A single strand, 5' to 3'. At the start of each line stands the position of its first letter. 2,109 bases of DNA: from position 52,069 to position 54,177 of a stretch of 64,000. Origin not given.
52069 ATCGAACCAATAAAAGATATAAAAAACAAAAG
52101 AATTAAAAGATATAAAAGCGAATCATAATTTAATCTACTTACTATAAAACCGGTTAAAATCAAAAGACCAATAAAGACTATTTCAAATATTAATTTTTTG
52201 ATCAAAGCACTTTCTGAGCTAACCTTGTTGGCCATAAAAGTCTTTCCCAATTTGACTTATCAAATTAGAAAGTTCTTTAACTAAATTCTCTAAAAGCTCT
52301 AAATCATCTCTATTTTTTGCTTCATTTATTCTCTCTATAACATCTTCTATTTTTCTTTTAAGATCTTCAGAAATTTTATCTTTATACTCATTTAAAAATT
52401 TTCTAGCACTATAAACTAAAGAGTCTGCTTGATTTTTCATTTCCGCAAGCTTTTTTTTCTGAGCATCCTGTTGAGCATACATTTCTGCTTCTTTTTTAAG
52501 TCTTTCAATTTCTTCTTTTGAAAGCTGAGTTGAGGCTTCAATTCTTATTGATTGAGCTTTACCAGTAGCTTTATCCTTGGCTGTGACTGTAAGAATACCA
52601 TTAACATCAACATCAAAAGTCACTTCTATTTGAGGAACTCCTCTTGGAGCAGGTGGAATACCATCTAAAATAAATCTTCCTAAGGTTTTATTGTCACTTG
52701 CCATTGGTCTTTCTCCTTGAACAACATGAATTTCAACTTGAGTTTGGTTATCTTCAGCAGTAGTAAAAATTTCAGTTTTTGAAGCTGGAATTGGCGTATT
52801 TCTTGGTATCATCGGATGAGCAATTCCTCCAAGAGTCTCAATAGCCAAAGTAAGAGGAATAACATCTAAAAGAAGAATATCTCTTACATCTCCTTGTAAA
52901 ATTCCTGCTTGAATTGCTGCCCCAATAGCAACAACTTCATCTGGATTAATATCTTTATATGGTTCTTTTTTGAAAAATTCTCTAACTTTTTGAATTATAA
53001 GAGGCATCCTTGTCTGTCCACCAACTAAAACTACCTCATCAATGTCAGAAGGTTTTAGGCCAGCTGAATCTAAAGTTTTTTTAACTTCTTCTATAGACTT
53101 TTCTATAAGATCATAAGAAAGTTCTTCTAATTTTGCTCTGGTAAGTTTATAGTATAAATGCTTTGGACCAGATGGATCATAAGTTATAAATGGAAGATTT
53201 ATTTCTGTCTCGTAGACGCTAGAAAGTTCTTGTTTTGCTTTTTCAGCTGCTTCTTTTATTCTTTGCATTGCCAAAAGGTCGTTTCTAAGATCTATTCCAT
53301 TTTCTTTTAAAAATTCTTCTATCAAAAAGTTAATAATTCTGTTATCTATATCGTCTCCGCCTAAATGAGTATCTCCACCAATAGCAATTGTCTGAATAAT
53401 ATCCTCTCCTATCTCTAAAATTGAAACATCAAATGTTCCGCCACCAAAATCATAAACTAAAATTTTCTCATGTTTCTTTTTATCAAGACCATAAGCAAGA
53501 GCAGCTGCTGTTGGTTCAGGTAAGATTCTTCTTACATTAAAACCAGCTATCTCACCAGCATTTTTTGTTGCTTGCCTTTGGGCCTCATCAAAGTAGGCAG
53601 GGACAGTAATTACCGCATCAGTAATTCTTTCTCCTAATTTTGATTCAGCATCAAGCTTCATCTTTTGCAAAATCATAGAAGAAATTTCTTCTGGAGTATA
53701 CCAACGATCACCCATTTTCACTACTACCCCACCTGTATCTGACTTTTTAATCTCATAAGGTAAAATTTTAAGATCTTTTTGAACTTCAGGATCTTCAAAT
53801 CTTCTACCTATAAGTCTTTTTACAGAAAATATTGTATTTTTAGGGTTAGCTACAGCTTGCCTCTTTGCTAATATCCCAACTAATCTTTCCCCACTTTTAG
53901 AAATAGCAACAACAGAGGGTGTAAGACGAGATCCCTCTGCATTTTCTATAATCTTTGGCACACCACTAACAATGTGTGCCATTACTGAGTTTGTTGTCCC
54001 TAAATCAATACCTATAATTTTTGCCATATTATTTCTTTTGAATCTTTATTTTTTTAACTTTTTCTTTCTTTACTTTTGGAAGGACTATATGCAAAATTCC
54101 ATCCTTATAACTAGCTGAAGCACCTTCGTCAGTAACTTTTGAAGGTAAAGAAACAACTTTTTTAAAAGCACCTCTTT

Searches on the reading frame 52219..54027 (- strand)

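Call 42: search_protein_families(library=pfam, proteins=[window:52219-54027:-], max_evalue=0.00001)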
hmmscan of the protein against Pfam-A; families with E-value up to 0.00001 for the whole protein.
window:52219-54027:- (602 aa): 3 families
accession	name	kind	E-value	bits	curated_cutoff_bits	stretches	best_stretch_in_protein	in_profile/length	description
PF00012.26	HSP70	-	3e-242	805.6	20.6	1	4-598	1-598/599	Hsp70 protein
PF06723.19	MreB_Mbl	-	2.4e-14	53.4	27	1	121-371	79-316/327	MreB/Mbl protein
PF17651.6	Raco_middle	-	8.2e-06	26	26.8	0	297-360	52-115/163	RACo middle region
